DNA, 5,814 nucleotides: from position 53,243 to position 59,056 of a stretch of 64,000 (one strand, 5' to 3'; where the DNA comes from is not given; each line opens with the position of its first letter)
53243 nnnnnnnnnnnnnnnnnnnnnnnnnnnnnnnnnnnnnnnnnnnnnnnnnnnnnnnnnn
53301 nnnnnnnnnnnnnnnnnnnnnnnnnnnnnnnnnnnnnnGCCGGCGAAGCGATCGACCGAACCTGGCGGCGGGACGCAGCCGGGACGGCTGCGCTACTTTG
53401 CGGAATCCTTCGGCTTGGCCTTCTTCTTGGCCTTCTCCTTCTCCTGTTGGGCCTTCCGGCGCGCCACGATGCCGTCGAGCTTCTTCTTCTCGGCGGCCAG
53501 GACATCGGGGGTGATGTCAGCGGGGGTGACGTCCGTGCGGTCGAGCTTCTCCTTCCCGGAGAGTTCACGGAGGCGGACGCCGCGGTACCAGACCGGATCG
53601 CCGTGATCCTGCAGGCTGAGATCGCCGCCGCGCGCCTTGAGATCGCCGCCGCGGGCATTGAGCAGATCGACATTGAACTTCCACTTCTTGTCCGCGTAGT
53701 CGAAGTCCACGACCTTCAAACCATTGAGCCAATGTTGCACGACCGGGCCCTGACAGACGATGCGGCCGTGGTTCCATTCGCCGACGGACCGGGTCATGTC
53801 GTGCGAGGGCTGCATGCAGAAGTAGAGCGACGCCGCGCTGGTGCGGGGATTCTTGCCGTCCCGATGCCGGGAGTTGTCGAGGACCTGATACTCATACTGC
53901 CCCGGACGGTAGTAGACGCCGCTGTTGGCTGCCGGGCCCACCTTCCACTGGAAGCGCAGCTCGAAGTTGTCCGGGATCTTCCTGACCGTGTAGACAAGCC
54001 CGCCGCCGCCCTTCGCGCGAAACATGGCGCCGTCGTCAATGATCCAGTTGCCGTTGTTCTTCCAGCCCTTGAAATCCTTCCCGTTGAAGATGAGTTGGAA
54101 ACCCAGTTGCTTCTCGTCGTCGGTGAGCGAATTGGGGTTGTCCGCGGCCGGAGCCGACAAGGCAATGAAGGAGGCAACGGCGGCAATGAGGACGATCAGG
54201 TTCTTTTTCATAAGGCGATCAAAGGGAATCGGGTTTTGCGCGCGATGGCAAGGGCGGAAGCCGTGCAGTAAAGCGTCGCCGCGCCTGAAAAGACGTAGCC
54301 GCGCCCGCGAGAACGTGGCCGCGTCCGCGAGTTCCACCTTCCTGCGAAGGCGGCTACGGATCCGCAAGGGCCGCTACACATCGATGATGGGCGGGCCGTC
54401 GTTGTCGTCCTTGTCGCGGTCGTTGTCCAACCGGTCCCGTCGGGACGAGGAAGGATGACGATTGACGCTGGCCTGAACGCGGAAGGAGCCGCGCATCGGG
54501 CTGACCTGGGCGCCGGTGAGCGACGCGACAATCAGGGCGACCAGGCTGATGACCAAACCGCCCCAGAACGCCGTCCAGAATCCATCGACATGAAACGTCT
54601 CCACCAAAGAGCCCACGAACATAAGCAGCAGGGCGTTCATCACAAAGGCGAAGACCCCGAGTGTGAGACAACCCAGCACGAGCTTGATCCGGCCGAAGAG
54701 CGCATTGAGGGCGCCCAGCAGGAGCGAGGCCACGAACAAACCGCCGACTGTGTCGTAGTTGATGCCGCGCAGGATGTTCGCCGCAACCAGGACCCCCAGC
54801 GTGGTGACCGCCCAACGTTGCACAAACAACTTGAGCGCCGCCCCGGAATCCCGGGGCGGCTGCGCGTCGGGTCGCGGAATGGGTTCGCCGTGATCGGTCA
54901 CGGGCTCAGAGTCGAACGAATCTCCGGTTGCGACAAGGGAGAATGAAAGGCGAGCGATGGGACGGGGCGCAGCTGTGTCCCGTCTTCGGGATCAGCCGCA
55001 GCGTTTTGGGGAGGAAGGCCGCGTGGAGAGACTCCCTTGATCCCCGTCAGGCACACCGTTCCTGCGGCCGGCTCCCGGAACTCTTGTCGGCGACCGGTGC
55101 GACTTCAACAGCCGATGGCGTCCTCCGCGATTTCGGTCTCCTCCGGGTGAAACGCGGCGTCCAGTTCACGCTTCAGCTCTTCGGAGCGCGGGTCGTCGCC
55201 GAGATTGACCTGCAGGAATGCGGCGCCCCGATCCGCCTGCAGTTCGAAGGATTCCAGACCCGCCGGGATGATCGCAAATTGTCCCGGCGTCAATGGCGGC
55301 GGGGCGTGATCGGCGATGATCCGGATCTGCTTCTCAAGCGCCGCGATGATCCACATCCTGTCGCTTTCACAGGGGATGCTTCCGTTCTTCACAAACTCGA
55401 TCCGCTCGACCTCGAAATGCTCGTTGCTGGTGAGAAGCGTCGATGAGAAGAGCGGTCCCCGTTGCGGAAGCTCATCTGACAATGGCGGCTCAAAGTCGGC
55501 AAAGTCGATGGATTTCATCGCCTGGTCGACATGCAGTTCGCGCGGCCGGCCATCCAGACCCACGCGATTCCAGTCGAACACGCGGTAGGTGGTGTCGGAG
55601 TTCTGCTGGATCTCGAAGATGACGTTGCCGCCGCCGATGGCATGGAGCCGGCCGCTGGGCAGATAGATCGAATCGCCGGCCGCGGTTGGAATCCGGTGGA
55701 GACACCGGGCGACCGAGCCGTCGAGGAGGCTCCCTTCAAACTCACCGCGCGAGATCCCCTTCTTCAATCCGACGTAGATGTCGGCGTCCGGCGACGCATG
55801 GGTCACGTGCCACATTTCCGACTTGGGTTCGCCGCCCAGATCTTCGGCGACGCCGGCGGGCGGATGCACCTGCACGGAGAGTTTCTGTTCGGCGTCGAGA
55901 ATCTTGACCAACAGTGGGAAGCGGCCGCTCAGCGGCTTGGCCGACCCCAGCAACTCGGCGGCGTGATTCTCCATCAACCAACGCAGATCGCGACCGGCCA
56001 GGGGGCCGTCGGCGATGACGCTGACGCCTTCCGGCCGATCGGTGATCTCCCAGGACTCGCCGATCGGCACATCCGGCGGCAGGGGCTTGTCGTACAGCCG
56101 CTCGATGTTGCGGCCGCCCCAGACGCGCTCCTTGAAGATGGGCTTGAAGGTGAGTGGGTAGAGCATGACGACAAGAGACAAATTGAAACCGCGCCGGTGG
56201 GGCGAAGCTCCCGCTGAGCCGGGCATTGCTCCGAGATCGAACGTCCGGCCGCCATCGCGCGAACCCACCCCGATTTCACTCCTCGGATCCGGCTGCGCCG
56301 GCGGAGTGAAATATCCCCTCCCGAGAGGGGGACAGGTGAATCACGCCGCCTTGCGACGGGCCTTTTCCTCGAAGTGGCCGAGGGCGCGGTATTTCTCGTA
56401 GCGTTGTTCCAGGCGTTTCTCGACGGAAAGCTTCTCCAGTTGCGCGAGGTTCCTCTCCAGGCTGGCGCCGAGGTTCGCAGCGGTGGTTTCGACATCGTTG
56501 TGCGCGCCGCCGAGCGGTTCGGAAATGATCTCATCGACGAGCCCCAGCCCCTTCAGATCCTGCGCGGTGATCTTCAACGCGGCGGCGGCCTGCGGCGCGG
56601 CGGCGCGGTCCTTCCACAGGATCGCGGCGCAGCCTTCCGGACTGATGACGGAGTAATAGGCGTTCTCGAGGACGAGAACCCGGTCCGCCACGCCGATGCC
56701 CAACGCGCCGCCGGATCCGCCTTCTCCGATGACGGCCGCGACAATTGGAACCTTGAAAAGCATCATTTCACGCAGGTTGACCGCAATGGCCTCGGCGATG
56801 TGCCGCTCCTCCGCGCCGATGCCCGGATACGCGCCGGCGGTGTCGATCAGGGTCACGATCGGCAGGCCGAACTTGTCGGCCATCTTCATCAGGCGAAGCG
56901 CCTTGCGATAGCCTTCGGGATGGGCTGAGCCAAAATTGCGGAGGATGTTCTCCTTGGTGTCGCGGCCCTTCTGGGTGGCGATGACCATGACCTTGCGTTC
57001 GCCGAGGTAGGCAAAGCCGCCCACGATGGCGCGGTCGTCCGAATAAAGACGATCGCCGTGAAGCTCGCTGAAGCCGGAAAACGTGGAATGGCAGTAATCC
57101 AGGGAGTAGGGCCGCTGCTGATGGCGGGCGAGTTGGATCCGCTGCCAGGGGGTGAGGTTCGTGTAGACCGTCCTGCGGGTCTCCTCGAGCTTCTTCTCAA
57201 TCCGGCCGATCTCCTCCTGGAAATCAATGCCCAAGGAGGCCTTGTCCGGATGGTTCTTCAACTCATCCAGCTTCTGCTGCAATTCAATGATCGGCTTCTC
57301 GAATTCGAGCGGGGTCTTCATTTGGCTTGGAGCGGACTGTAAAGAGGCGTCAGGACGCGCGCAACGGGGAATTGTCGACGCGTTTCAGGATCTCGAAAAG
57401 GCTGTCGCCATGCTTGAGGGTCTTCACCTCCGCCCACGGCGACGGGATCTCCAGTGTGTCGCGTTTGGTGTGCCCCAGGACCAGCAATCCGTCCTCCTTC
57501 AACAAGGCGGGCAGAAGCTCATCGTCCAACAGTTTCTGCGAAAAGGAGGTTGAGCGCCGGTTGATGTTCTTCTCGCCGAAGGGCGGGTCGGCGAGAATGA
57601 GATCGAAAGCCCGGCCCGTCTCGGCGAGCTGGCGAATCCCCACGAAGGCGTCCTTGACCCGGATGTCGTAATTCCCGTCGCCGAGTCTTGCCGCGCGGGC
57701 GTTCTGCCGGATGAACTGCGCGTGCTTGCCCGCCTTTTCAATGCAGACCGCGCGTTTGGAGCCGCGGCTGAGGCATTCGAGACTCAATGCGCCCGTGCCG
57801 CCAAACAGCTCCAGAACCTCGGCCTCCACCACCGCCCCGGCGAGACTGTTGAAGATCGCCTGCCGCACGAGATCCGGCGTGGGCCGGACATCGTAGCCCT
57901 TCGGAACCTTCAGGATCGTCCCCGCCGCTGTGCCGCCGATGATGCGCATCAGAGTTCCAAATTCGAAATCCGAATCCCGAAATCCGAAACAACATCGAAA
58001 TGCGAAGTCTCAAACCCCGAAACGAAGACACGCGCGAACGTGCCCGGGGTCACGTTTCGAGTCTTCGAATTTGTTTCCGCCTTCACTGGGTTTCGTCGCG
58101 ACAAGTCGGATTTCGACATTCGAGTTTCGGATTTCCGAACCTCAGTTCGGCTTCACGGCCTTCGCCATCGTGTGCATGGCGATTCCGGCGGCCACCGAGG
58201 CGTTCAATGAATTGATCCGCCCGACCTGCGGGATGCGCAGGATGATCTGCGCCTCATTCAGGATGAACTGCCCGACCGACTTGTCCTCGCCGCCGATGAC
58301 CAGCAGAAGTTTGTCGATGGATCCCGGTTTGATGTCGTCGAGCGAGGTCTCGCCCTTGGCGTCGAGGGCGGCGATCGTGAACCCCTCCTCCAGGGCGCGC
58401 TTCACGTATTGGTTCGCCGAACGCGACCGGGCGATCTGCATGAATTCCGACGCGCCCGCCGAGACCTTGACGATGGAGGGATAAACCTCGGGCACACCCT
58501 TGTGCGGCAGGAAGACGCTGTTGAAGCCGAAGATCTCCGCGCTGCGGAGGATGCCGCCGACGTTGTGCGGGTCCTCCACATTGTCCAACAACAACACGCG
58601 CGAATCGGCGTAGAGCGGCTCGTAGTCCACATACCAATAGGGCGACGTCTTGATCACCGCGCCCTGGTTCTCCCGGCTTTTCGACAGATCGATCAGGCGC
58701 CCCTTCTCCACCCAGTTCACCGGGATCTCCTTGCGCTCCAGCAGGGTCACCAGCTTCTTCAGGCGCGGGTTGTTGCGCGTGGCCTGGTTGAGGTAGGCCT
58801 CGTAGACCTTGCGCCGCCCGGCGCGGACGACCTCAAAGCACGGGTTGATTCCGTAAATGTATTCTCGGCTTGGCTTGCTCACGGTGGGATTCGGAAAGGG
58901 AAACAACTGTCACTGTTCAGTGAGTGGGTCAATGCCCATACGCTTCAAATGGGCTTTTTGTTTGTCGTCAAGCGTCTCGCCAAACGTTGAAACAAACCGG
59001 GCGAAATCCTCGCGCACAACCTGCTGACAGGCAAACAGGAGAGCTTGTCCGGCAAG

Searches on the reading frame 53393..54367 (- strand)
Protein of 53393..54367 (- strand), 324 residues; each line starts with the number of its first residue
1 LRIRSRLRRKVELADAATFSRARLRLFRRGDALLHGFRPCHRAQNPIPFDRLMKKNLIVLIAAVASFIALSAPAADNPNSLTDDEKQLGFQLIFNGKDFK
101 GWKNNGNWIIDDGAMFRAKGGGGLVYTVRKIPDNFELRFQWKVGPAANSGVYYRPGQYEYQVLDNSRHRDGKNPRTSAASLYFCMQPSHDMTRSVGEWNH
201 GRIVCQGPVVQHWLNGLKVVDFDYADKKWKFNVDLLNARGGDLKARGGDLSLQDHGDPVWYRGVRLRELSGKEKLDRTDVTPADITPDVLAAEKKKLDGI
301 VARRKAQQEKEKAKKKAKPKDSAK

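Call 6: search_protein_families(library=pfam, max_evalue=0.01, proteins=[window:53393-54367:-])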
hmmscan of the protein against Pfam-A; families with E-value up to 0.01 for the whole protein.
window:53393-54367:- (324 aa): 1 family
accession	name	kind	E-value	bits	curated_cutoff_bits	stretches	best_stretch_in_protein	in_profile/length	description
PF06439.18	3keto-disac_hyd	-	1.5e-43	149.5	26.8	1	89-267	1-187/187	3-keto-disaccharide hydrolase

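Call 7: search_protein_families(library=ncbifam, max_evalue=0.01, proteins=[window:53393-54367:-])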
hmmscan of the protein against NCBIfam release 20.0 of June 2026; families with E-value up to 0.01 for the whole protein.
window:53393-54367:- (324 aa): 0 families

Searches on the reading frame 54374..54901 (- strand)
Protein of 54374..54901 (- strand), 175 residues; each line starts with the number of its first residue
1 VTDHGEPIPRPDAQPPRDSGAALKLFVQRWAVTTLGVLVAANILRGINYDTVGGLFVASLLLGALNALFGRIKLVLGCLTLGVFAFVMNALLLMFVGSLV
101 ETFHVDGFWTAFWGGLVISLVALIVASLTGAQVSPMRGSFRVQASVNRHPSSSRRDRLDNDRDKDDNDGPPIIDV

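Call 28: search_protein_families(library=pfam, max_evalue=0.00001, proteins=[window:54374-54901:-])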
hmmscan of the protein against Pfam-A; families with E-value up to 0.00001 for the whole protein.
window:54374-54901:- (175 aa): 1 family
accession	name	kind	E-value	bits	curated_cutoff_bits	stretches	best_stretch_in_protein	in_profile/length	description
PF04020.18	Phage_holin_4_2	-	2.9e-21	76.5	28.8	1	26-124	3-105/105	Mycobacterial 4 TMS phage holin, superfamily IV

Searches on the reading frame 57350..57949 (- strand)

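Call 28: search_protein_families(library=pfam, max_evalue=0.00001, proteins=[window:57350-57949:-])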
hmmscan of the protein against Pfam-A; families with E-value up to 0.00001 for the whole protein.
window:57350-57949:- (199 aa): 1 family
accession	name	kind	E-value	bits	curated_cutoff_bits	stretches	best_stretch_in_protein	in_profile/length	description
PF03602.21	Cons_hypoth95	-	5.2e-38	131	24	1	1-187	1-180/182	Conserved hypothetical protein 95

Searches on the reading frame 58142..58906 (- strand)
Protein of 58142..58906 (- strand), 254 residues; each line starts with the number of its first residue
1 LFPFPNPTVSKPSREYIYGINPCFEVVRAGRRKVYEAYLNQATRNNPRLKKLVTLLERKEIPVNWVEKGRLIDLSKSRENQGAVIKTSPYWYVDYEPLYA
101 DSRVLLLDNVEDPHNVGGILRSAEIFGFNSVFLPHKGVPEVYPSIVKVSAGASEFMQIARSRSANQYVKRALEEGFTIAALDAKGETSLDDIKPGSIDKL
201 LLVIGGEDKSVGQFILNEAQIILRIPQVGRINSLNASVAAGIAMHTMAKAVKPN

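Call 28: search_protein_families(library=pfam, max_evalue=0.00001, proteins=[window:58142-58906:-])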
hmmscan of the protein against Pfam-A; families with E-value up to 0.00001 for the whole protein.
window:58142-58906:- (254 aa): 2 families
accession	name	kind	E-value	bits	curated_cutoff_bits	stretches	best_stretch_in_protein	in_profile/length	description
PF00588.24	SpoU_methylase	-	1.6e-30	106.5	29.7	1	104-245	3-142/142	SpoU rRNA Methylase family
PF08032.17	SpoU_sub_bind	-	1.2e-12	48.4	22.8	1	16-92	1-75/76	RNA 2'-O ribose methyltransferase substrate binding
